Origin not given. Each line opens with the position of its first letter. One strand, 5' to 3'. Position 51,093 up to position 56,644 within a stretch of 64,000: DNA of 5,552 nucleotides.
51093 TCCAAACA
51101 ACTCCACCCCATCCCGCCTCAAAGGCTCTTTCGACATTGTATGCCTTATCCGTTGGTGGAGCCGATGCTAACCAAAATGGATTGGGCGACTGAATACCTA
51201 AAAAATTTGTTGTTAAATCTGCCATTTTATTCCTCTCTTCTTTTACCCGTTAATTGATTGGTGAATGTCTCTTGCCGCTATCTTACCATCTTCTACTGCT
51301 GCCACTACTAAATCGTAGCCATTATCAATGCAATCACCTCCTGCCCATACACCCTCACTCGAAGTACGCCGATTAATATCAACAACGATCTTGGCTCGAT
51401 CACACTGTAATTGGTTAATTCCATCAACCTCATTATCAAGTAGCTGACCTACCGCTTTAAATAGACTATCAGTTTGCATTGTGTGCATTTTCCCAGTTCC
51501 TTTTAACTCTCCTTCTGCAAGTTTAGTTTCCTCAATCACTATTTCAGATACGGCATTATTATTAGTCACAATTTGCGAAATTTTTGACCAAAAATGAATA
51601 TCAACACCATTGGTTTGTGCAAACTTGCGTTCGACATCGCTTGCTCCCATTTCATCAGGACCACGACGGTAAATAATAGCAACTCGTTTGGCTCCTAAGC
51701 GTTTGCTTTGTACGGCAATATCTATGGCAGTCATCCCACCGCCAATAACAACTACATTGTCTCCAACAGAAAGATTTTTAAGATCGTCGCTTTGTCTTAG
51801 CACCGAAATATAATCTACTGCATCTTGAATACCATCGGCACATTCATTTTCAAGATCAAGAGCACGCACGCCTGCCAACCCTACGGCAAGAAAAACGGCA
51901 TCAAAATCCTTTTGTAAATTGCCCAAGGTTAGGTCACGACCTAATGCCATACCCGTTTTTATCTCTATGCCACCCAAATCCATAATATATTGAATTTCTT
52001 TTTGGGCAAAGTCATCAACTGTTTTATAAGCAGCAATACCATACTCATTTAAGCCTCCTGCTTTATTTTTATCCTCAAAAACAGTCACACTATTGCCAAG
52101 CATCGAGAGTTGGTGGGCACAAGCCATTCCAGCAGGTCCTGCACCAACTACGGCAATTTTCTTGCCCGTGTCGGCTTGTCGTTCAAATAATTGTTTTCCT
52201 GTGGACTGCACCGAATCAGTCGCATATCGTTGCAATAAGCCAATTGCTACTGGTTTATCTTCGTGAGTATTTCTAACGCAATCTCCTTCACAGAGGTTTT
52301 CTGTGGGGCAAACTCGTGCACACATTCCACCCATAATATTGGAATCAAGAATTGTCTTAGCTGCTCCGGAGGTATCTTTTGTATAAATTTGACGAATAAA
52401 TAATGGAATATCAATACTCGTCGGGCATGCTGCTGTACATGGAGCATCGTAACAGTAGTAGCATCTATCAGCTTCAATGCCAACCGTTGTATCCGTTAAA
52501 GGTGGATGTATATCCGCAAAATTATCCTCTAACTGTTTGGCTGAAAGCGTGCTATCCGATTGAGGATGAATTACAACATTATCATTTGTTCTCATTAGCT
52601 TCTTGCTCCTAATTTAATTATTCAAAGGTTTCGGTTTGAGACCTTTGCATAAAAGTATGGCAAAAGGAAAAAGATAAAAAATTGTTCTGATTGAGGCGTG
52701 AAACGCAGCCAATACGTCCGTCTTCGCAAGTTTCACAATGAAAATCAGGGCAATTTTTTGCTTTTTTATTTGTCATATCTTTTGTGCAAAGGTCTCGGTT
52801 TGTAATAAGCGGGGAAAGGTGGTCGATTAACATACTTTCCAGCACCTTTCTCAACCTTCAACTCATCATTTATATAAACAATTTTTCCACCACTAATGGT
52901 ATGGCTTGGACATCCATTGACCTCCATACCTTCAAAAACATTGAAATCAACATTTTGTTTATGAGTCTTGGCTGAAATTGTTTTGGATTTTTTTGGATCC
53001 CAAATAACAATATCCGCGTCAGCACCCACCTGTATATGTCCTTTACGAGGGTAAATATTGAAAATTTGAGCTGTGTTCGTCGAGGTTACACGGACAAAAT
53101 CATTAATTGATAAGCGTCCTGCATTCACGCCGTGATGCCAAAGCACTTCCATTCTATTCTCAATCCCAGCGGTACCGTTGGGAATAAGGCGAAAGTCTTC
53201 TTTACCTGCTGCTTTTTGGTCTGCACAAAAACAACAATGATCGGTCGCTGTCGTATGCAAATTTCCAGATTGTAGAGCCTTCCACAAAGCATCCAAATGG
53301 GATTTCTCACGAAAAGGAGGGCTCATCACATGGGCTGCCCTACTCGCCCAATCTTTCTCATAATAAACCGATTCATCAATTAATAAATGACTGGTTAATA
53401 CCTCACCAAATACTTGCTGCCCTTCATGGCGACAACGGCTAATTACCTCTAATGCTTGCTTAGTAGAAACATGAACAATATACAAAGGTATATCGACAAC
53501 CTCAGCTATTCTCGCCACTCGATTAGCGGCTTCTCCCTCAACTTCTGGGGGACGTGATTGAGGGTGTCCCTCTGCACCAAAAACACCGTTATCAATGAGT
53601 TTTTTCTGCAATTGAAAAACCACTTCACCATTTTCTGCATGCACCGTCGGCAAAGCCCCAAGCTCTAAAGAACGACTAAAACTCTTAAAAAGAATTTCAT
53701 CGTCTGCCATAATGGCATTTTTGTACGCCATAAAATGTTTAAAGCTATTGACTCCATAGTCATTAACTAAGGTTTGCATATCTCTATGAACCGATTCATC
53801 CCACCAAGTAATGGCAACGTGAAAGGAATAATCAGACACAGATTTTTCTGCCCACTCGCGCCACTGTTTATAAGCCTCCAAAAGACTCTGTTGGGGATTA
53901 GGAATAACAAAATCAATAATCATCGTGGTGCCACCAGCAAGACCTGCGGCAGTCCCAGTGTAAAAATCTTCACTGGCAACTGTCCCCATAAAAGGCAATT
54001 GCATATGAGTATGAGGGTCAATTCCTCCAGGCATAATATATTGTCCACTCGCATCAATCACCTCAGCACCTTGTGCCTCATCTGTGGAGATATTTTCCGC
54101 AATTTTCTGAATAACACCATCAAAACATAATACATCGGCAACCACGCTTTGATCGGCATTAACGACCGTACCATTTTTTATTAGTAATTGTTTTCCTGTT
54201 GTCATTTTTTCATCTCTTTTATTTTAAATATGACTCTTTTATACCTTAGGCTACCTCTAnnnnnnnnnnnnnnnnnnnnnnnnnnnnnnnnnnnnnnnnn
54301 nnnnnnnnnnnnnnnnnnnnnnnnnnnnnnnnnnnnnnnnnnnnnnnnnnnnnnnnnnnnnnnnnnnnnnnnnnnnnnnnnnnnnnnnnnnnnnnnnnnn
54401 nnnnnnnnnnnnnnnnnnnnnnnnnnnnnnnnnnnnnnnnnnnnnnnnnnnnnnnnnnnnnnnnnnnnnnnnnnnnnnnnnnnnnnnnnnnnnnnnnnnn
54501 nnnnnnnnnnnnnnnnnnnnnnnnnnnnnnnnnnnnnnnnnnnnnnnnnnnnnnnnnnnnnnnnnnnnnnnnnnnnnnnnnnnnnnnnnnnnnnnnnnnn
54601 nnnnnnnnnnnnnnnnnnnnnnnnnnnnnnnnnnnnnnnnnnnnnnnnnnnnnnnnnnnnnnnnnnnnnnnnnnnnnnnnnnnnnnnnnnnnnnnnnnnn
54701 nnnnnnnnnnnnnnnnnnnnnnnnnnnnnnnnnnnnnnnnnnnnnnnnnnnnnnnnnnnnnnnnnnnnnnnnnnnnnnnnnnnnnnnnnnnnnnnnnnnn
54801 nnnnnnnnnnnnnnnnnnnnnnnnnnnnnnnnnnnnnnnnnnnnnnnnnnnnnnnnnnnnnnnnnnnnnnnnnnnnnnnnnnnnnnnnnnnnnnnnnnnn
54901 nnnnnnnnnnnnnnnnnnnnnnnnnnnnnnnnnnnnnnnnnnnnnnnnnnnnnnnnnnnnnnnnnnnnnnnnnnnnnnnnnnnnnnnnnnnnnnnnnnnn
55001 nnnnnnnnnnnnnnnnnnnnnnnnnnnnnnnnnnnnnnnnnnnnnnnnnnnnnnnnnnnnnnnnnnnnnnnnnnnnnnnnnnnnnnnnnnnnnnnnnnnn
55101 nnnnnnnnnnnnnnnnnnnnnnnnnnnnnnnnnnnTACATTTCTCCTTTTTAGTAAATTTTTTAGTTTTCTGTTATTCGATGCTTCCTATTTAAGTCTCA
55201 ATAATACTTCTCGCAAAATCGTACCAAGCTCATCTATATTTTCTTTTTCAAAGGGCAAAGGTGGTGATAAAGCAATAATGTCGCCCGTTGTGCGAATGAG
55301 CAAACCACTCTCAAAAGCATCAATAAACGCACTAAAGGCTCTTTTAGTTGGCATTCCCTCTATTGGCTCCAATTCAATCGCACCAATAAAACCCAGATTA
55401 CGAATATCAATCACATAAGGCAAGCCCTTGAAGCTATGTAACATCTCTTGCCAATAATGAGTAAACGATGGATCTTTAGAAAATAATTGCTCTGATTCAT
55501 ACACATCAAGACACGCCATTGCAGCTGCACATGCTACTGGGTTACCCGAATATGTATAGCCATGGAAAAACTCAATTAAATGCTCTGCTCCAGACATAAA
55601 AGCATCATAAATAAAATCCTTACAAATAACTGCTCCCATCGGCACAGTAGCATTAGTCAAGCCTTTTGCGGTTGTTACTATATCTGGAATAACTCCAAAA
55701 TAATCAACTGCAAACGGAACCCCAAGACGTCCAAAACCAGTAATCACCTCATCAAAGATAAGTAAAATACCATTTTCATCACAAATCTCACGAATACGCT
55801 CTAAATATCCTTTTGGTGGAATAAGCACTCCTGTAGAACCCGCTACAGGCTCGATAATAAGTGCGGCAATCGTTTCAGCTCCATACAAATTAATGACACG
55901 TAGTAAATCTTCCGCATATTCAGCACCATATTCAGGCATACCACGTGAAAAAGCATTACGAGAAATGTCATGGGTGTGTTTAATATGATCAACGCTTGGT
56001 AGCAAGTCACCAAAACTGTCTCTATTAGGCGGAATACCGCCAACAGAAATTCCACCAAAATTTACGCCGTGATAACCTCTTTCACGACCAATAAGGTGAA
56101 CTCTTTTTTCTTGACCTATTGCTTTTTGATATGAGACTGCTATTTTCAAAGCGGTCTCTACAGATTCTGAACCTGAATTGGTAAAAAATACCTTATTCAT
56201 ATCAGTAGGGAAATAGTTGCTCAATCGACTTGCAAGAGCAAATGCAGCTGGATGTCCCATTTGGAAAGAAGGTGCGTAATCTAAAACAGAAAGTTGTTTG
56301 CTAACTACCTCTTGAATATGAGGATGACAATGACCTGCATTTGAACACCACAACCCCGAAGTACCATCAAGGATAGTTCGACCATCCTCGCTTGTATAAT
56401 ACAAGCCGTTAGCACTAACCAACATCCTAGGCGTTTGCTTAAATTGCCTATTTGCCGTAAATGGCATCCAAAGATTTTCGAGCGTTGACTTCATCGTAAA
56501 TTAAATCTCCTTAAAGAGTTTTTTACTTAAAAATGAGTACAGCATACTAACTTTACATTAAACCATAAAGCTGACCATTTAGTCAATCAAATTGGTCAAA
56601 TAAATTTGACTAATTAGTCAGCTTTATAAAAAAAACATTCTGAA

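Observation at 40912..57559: Complete reductive pyrimidine-catabolism supercluster with dedicated importers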

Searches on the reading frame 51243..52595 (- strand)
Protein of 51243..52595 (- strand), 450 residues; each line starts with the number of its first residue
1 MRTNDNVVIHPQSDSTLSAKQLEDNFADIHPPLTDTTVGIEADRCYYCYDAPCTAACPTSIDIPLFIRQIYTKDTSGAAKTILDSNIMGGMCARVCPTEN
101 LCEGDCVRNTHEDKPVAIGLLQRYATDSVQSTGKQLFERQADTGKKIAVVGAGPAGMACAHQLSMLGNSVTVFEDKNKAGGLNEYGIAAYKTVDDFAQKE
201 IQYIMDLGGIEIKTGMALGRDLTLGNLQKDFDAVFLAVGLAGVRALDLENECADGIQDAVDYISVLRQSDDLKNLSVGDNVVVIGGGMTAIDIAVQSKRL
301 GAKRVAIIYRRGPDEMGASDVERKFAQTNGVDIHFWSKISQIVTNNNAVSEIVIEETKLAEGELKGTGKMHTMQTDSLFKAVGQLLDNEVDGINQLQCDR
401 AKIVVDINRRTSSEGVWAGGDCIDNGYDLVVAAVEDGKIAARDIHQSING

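Call 3: search_protein_families(library=ncbifam, proteins=[window:51243-52595:-], max_evalue=1e-10)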
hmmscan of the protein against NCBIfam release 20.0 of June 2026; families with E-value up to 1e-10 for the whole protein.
window:51243-52595:- (450 aa): 20 families
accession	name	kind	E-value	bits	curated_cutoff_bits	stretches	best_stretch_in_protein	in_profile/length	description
NF009410.0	PRK12771.1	subfamily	1.6e-97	327.5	516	1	51-448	48-445/566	NAD(P)-binding protein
TIGR01316.1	gltA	equivalog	5.3e-86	289.2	471.75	1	39-446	22-447/449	NADPH-dependent glutamate synthase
NF009414.0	PRK12778.1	equivalog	5.8e-83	279.4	1103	1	21-448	306-749/752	bifunctional dihydroorotate dehydrogenase B NAD binding subunit/NADPH-dependent glutamate synthase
NF009454.0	PRK12814.1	equivalog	3.6e-81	273.5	916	1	44-449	96-501/657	putative NADPH-dependent glutamate synthase small subunit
TIGR01318.1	gltD_gamma_fam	subfamily_domain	5.1e-70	236.3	482.95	1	15-446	12-463/467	glutamate synthase, small subunit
NF010590.0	PRK13984.1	equivalog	4.4e-66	223.3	946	1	25-449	172-607/611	putative oxidoreductase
NF009413.0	PRK12775.1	equivalog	5e-63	213.3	1895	1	40-445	328-751/1006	putative trifunctional 2-polyprenylphenol hydroxylase/glutamate synthase subunit beta/ferritin domain-containing protein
NF009408.0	PRK12769.1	equivalog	2.2e-60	204.5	1003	1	17-448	199-651/659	formate-dependent uric acid utilization protein AegA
TIGR03315.1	Se_ygfK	equivalog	5.5e-58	196.2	835.3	1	46-446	440-837/1012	putative selenate reductase subunit YgfK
NF009451.0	PRK12809.1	equivalog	5.5e-56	190.1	1154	1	16-444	181-630/639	formate-dependent uric acid utilization protein YgfT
TIGR01317.1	GOGAT_sm_gam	subfamily_domain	2.3e-48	165.2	447.7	1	24-446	23-476/485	glutamate synthase small subunit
NF009415.0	PRK12779.1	equivalog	3.7e-41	140.9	1519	1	54-448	211-626/944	putative bifunctional glutamate synthase subunit beta/2-polyprenylphenol hydroxylase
NF009409.0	PRK12770.1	subfamily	2.6e-39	135.3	343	1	138-447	12-349/360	putative glutamate synthase subunit beta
NF045663.1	diclust_near_Sec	equivalog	2e-29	102.3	530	1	43-242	10-201/759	pyridine nucleotide-disulfide oxidoreductase/dicluster-binding protein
TIGR01292.1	TRX_reduct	equivalog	3.9e-22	78.4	343.45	1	146-446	2-298/300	thioredoxin-disulfide reductase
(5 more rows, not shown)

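Call 4: search_protein_families(library=pfam, proteins=[window:51243-52595:-], max_evalue=0.00001)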
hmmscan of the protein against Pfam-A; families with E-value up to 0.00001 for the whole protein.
window:51243-52595:- (450 aa): 7 families
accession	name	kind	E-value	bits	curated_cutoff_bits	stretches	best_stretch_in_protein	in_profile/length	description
PF14691.11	Fer4_20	-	4.2e-35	120.4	25.8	1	24-132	3-111/113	Dihydroprymidine dehydrogenase domain II, 4Fe-4S cluster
PF07992.20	Pyr_redox_2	-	1e-32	114.2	26.1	1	146-437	2-291/291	Pyridine nucleotide-disulphide oxidoreductase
PF00070.33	Pyr_redox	-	3e-14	53.7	22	1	280-355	1-80/82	Pyridine nucleotide-disulphide oxidoreductase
PF13738.12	Pyr_redox_3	-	2.8e-09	37.1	30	0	272-348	159-244/305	Pyridine nucleotide-disulphide oxidoreductase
PF01266.30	DAO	-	1.4e-08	35.1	27.9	0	146-180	1-35/353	FAD dependent oxidoreductase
PF13450.12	NAD_binding_8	-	5.1e-08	33.5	21.9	1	149-181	1-33/68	NAD(P)-binding Rossmann-like domain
PF12831.13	FAD_oxidored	-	3.8e-07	30.2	27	0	147-183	2-38/416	FAD dependent oxidoreductase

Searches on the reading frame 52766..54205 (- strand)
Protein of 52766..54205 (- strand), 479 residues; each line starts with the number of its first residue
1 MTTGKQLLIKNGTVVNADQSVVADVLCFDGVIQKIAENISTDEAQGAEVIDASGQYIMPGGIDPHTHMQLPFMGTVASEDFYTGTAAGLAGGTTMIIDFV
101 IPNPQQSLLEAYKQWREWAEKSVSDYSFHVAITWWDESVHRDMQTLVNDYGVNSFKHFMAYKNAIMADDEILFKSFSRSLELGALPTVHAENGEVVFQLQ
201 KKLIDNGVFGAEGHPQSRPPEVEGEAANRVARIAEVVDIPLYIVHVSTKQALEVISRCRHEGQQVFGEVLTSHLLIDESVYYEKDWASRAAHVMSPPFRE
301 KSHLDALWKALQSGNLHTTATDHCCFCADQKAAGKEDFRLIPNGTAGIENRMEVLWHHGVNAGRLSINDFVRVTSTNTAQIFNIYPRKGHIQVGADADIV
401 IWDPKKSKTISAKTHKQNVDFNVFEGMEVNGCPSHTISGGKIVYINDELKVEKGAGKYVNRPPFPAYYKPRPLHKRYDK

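Call 3: search_protein_families(library=ncbifam, proteins=[window:52766-54205:-], max_evalue=1e-10)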
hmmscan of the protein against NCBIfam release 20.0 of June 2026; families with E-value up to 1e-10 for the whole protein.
window:52766-54205:- (479 aa): 37 families (the best 25 are shown)
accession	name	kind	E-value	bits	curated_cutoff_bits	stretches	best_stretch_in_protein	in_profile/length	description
TIGR02033.1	D-hydantoinase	equivalog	2.5e-175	583.8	393.25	1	7-461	1-454/454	dihydropyrimidinase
NF009941.0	PRK13404.1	subfamily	4.2e-118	395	647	1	7-462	6-462/478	dihydropyrimidinase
TIGR03178.1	allantoinase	equivalog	3.4e-66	223.9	357.85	1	7-460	2-440/441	allantoinase AllB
NF004839.0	PRK06189.1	equivalog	1.9e-65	221.2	631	1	7-460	5-446/451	allantoinase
NF058539.1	ergo_uti2_ErtD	equivalog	1.3e-64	218.8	650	1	9-460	5-446/449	hydantoin-5-propionate amidohydrolase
NF002668.0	PRK02382.1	equivalog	2.7e-64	217.5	452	1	9-460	8-427/436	dihydroorotase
NF006559.0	PRK09060.1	equivalog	6.9e-63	212.5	482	1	5-458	5-435/444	dihydroorotase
TIGR00857.1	pyrC_multi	subfamily_domain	1.1e-58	199.1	279.05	1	21-445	4-410/412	dihydroorotase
NF005751.0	PRK07575.1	equivalog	1.2e-55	188.8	529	1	5-452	3-428/440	dihydroorotase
NF058538.1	ergo_util_ErtD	equivalog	7e-53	180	600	1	9-460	4-445/446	hydantoin-5-propionate amidohydrolase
NF006688.0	PRK09236.1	equivalog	3.6e-49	167.8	535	1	5-453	2-435/444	dihydroorotase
NF005960.0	PRK08044.1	equivalog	5.2e-49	167.2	688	1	6-459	4-448/453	allantoinase AllB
NF006837.0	PRK09357.1-2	equivalog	1.3e-47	162.4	575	1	7-448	3-426/428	dihydroorotase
NF006843.0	PRK09357.2-4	equivalog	2.5e-45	155.1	786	2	218-451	204-426/431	dihydroorotase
NF006839.0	PRK09357.1-4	equivalog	1.2e-43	149.3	576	1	7-444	2-420/422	dihydroorotase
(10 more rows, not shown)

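Call 4: search_protein_families(library=pfam, proteins=[window:52766-54205:-], max_evalue=0.00001)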
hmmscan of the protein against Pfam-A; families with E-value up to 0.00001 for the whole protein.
window:52766-54205:- (479 aa): 2 families
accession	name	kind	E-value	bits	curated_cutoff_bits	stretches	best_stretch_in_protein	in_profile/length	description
PF01979.26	Amidohydro_1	-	9.2e-27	94.6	25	1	56-443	1-345/345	Amidohydrolase family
PF07969.17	Amidohydro_3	-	5.2e-17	62.9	29.7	1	363-444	405-472/472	Amidohydrolase family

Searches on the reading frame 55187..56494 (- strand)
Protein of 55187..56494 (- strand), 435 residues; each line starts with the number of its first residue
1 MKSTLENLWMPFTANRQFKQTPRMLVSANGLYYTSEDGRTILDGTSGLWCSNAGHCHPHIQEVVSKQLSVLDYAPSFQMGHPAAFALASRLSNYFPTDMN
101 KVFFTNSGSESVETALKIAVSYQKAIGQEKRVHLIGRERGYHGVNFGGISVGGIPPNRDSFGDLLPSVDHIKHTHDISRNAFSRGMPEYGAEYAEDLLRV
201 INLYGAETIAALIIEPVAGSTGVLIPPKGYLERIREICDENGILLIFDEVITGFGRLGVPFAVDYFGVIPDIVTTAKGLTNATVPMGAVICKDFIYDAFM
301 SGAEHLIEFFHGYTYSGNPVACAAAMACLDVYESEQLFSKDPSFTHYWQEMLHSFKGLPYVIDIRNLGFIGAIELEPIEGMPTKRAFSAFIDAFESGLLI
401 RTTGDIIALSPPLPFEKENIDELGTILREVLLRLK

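Call 5: search_protein_families(library=ncbifam, proteins=[window:55187-56494:-], max_evalue=0.000001)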
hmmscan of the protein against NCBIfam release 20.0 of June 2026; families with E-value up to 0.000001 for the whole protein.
window:55187-56494:- (435 aa): 69 families (the best 25 are shown)
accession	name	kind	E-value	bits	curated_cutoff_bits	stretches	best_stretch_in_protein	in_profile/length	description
NF052567.1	OmAmTferAptACaul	equivalog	3.8e-210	698.1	500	1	5-432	2-429/431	omega-aminotransferase AptA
NF005102.0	PRK06541.1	equivalog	7.9e-112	374.1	574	1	4-432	16-454/460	aspartate aminotransferase family protein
NF005682.0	PRK07480.1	subfamily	7.5e-106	354.5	510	1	9-431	22-449/459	aminotransferase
TIGR00508.1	bioA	equivalog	5e-105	351.5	405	1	8-431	1-418/419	adenosylmethionine--8-amino-7-oxononanoate transaminase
NF005447.0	PRK07036.1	equivalog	7.9e-105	351.2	618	1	15-433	28-454/468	aminotransferase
NF005683.0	PRK07481.1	subfamily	2.3e-104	349.9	575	1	5-431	11-447/453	hypothetical protein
NF004767.0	PRK06105.1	subfamily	1.9e-96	323.4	517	1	13-431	21-447/460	aminotransferase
NF004624.0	PRK05964.1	equivalog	1.9e-96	323.2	494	1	2-431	8-422/427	adenosylmethionine--8-amino-7-oxononanoate transaminase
NF004625.0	PRK05965.1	subfamily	9.4e-89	298.2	729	1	19-430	26-444/460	hypothetical protein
NF005685.0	PRK07483.1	equivalog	2.9e-85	286.8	485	1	15-425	6-429/444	aspartate aminotransferase family protein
NF005684.0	PRK07482.1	subfamily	5.5e-85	285.7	687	1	11-427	19-448/464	hypothetical protein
NF005812.0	PRK07678.1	subfamily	2.3e-84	283.6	488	1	17-433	24-449/451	aminotransferase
NF005993.0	PRK08117.1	subfamily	2.6e-79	266.9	574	1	23-433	27-429/433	aspartate aminotransferase family protein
NF041821.1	daptide_amino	equivalog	2.3e-77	260.3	450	1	13-431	5-404/405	daptide-type RiPP biosynthesis aminotransferase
NF005375.0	PRK06917.1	equivalog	8.4e-75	252.2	535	1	23-430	16-435/448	aspartate aminotransferase family protein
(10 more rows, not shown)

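Call 6: search_protein_families(library=pfam, proteins=[window:55187-56494:-], max_evalue=0.0001)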
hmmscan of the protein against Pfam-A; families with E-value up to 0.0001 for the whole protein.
window:55187-56494:- (435 aa): 1 family
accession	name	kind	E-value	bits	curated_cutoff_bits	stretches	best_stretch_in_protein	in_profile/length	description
PF00202.27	Aminotran_3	-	8.4e-90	301.8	30.5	1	16-431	4-403/403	Aminotransferase class-III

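Call 68: search_solved_structures(query=window:55187-56494:-, max_evalue=1e-60)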
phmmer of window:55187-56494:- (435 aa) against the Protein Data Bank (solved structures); distinct sequences matched with E-value up to 1e-60: 45.
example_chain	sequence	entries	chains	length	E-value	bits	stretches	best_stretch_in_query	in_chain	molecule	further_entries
4b98_A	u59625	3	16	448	2.9e-133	448.3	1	5-430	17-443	BETA-ALANINE--PYRUVATE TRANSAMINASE | BETA-ALANINE-PYRUVATE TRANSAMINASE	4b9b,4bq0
3a8u_X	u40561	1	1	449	1.3e-128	433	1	5-434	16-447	Omega-amino acid--pyruvate aminotransferase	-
4uhm_A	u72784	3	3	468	4.2e-127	428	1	5-430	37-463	OMEGA AMINO ACID-PYRUVATE AMINOTRANSFERASE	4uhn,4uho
9gh9_A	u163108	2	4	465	1.9e-83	284.2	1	4-432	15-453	Aspartate aminotransferase family protein | Streptomyces aminotransferase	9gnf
9qgh_A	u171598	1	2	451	4.3e-83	283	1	4-432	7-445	Aspartate aminotransferase family protein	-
9qc2_A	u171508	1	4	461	4.9e-83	282.8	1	4-432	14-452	Aspartate aminotransferase family protein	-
5ti8_A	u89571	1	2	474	1.8e-82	280.9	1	7-431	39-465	Aminotransferase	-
3i5t_A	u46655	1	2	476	2e-78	267.6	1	19-432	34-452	Aminotransferase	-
5lh9_A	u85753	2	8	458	5.3e-78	266.2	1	6-419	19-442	OMEGA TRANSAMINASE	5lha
7qx0_A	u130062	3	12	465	2.6e-77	263.9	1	11-426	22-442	Aminotransferase TR2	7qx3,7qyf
9j4z_A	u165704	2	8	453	2.9e-77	263.8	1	9-428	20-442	Polyamine:pyruvate transaminase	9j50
6hx9_B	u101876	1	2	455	5.9e-77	262.8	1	9-428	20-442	Aspartate aminotransferase family protein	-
7qyg_A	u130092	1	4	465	1e-76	262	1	11-426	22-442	Aminotransferase TR2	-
6gwi_A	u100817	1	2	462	4.5e-76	259.9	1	11-431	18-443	Putrescine aminotransferase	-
6io1_A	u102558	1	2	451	9.3e-75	255.5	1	19-422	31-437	Aminotransferase, class III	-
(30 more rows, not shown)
